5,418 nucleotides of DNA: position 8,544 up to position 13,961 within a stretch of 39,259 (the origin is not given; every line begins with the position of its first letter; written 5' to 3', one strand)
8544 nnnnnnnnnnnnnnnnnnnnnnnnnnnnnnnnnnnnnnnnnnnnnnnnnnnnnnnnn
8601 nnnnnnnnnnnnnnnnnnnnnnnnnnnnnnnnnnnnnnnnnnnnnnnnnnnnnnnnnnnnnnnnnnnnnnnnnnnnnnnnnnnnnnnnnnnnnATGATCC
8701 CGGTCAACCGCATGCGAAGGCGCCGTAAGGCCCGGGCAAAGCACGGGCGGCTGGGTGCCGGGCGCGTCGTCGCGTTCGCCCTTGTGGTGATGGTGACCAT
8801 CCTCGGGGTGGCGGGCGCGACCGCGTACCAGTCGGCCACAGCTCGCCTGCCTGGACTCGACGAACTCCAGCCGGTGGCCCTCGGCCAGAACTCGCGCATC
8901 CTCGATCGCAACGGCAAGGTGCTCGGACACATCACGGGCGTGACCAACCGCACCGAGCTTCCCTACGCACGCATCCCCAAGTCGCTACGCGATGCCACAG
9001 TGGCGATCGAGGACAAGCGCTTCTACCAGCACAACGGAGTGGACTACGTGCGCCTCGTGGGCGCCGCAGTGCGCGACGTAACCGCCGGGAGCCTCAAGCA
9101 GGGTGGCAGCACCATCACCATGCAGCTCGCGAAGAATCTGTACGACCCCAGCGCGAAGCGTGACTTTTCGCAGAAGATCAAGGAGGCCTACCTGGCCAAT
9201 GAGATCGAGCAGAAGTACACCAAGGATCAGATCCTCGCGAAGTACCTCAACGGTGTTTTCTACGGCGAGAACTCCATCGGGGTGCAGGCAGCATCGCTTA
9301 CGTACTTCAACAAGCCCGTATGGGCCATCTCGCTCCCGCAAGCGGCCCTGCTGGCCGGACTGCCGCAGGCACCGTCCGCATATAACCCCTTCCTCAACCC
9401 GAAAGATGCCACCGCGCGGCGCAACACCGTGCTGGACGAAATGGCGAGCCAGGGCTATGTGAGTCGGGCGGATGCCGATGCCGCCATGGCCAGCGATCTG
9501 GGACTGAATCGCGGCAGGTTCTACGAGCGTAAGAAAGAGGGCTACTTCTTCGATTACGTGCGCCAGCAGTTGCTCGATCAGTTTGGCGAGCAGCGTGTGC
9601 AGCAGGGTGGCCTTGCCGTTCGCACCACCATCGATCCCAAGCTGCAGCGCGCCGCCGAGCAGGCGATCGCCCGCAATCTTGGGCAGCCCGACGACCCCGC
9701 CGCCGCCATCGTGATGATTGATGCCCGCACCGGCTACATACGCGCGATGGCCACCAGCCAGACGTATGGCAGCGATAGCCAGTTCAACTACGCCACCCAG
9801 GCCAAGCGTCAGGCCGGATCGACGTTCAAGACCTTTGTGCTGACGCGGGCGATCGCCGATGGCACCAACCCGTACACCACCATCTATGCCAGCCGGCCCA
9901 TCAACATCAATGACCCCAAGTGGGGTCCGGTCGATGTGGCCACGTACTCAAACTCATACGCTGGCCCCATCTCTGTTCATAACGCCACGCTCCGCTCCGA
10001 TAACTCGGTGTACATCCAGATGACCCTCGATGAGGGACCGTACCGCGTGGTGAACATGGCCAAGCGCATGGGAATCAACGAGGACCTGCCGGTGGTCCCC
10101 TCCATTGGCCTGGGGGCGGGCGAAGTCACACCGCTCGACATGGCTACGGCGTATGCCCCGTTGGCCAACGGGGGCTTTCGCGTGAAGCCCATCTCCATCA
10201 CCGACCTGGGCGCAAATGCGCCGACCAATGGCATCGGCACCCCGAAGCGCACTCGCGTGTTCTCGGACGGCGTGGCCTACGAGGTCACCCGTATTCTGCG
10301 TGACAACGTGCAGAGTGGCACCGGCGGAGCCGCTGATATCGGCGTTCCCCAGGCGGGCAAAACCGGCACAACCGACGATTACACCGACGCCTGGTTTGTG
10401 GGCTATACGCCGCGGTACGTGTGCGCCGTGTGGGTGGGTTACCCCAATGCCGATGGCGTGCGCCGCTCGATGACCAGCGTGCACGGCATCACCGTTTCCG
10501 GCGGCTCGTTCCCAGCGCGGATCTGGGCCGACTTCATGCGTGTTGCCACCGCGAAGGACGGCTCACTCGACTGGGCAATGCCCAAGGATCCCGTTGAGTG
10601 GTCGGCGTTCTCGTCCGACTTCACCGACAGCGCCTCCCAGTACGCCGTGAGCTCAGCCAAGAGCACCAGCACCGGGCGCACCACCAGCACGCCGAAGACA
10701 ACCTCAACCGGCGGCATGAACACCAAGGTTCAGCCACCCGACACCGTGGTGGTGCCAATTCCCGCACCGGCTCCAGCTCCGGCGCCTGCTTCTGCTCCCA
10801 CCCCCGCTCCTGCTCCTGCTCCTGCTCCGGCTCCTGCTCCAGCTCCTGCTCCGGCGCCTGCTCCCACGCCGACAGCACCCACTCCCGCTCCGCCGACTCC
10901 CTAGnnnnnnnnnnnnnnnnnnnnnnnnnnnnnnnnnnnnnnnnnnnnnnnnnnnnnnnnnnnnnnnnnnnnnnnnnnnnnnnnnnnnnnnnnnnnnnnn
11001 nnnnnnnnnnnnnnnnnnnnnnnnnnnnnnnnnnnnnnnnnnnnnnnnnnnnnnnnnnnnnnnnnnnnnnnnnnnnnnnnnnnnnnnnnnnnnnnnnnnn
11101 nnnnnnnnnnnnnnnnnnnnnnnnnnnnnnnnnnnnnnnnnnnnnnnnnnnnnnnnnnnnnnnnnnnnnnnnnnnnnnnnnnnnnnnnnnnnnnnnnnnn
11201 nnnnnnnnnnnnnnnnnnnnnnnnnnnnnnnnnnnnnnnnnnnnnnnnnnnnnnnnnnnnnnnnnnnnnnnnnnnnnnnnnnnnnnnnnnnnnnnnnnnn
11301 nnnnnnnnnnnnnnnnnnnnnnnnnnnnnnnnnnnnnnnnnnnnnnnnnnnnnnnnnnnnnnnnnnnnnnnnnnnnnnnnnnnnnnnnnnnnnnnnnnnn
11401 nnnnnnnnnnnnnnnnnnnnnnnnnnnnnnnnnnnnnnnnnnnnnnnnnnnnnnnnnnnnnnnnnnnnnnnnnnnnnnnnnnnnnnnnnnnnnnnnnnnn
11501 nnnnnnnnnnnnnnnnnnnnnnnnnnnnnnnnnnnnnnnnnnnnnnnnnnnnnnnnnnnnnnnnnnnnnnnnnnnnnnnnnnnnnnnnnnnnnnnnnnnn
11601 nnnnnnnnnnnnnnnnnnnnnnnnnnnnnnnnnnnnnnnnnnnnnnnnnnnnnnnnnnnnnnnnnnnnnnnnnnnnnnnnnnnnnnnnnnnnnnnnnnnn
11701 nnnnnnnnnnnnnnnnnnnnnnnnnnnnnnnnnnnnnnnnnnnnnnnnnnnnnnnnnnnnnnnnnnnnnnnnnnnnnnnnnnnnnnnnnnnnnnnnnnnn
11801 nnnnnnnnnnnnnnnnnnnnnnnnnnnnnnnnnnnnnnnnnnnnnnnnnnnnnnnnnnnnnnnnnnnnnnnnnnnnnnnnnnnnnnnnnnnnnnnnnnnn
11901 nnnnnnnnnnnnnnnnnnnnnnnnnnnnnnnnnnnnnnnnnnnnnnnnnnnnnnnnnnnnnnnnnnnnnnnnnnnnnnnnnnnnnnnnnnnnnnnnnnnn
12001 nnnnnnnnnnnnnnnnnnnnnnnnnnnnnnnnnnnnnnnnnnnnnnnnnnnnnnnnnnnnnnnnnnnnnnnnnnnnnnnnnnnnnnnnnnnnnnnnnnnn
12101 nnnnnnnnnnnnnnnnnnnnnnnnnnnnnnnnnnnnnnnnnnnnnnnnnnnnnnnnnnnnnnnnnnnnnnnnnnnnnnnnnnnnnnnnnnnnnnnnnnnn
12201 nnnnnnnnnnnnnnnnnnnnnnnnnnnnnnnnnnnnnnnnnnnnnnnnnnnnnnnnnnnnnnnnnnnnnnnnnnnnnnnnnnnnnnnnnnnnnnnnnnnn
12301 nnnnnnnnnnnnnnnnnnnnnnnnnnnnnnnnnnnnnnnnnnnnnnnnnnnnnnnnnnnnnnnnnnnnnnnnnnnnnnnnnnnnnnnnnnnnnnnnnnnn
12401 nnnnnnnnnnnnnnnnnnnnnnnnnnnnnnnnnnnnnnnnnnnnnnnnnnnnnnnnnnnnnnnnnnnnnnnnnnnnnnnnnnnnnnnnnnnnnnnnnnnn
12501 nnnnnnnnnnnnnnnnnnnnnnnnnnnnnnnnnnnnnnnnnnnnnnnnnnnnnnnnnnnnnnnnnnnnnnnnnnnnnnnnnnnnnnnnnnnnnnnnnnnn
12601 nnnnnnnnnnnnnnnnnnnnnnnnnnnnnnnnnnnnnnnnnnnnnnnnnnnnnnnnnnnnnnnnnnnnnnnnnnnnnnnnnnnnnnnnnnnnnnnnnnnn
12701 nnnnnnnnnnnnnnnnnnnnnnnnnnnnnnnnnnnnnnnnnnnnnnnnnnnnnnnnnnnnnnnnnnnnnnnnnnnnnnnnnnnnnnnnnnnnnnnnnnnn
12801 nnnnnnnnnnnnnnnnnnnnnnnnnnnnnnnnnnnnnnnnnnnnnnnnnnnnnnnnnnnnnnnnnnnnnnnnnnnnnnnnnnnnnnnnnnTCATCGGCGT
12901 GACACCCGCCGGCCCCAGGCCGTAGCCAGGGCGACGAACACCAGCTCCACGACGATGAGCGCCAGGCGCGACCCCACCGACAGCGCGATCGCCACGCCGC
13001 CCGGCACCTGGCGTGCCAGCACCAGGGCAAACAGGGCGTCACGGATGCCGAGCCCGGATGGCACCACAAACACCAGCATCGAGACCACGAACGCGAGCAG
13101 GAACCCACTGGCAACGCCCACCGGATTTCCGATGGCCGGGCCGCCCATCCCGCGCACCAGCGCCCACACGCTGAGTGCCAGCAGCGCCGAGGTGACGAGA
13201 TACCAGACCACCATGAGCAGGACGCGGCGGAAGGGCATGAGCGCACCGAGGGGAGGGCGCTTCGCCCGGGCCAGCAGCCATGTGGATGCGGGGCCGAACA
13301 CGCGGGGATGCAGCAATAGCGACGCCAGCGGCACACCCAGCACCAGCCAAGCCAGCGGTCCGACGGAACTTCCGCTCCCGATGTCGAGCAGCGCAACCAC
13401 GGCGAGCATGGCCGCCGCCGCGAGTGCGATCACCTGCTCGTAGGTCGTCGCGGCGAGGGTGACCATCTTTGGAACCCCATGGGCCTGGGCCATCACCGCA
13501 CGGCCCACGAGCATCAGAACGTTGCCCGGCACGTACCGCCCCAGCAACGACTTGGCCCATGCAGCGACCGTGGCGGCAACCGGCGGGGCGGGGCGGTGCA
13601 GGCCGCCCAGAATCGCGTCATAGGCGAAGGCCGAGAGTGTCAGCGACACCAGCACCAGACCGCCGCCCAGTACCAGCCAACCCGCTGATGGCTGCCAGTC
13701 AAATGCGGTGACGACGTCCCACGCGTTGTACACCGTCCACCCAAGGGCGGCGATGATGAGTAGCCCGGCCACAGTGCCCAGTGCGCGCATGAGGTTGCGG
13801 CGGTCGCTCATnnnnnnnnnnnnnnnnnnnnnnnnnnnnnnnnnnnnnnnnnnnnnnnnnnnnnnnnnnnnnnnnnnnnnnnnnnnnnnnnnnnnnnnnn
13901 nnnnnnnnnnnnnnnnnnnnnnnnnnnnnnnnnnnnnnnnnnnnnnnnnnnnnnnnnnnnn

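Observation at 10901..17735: Six-gene fully overlapping operon resembling a Gtr-type extracytoplasmic glycosylation system built from DUF2079 and UPF0104 parts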

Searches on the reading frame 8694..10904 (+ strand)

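Call 3: search_protein_families(library=pfam, proteins=[window:8694-10904:+], max_evalue=0.01)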
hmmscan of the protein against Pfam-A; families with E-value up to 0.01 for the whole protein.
window:8694-10904:+ (736 aa): 2 families
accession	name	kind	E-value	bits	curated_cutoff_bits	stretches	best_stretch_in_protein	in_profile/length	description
PF00912.28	Transgly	-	8.9e-62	208.1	27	1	74-250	2-177/178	Transglycosylase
PF00905.27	Transpeptidase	-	1.8e-29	103.4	22.1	1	338-581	2-278/299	Penicillin binding protein transpeptidase domain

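Call 4: search_protein_families(library=ncbifam, proteins=[window:8694-10904:+], max_evalue=0.01)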
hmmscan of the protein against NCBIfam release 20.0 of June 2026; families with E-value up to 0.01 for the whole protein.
window:8694-10904:+ (736 aa): 17 families
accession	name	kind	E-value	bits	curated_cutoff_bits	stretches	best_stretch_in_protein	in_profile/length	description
TIGR02074.1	PBP_1a_fam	subfamily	5.4e-157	523.8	508.75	1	86-620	2-534/535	PBP1A family penicillin-binding protein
NF051885.1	tranpepglycosPbpC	equivalog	3e-136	455.6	900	1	26-629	15-604/632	multimodular transpeptidase-transglycosylase PbpC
TIGR02073.1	PBP_1c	equivalog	1.2e-98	331.6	494.2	1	66-589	11-523/728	penicillin-binding protein 1C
TIGR02071.1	PBP_1b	equivalog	9.7e-98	328.2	717.75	1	85-621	146-685/729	penicillin-binding protein 1B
NF008643.0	PRK11636.1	equivalog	2e-82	277.8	1263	3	29-329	9-307/850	peptidoglycan glycosyltransferase/peptidoglycan DD-transpeptidase MrcA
NF038272.1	strep_PBP1A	exception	2.2e-79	267.5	1075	2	28-565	13-563/658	penicillin-binding protein PBP1A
NF038276.1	strep_PBP2A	exception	1.5e-77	261.5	1100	1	30-588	45-613/716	penicillin-binding protein PBP2A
NF007061.0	PRK09506.1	equivalog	3.2e-77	260.1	1120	1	86-587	211-725/825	bifunctional glycosyl transferase/transpeptidase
NF011423.0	PRK14850.1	equivalog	8.1e-67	226.2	1275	1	86-590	157-674/764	penicillin-binding protein 1b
NF008414.0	PRK11240.1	equivalog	1.8e-61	208.2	1121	1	100-589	78-544/774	peptidoglycan glycosyltransferase PbpC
NF038274.1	strep_PBP1B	exception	1.3e-43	149.4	1225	2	30-237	21-237/745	penicillin-binding protein PBP1B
NF010008.0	PRK13481.1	equivalog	1.1e-32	113.4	270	1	93-266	87-265/269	glycosyltransferase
TIGR02070.1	mono_pep_trsgly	equivalog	6.6e-28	97.7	182.65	1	89-252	58-220/224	monofunctional biosynthetic peptidoglycan transglycosylase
TIGR03423.1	pbp2_mrdA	equivalog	2.8e-22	79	455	2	303-464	223-393/593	penicillin-binding protein 2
TIGR02214.1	spoVD_pbp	equivalog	8.5e-09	34.3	688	1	475-564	405-498/636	stage V sporulation protein D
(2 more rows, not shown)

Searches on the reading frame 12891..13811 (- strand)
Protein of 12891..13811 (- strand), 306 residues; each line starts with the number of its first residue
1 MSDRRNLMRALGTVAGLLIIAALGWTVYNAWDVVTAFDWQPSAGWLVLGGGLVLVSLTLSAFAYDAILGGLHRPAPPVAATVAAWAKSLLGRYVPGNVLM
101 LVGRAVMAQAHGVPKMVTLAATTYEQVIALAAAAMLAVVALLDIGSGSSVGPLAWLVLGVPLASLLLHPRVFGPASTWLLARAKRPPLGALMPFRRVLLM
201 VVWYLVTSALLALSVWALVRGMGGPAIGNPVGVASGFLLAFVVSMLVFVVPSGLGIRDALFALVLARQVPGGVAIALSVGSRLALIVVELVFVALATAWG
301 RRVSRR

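Call 3: search_protein_families(library=pfam, proteins=[window:12891-13811:-], max_evalue=0.01)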
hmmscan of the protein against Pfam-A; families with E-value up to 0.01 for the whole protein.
window:12891-13811:- (306 aa): 1 family
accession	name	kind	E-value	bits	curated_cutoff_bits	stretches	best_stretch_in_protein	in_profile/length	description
PF03706.18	LPG_synthase_TM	-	1.8e-10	41.2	33.4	1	14-288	2-297/302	Lysylphosphatidylglycerol synthase TM region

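Call 4: search_protein_families(library=ncbifam, proteins=[window:12891-13811:-], max_evalue=0.01)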
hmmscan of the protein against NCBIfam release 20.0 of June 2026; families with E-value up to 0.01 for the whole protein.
window:12891-13811:- (306 aa): 0 families

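Call 56: search_solved_structures(query=window:12891-13811:-, max_evalue=10)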
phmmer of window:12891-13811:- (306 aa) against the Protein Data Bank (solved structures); distinct sequences matched with E-value up to 10: 1.
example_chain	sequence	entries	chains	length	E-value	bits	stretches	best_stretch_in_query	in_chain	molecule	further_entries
6q6z_B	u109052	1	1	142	1.9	10.9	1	40-78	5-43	EDS1-SPECIFIC NANOBODY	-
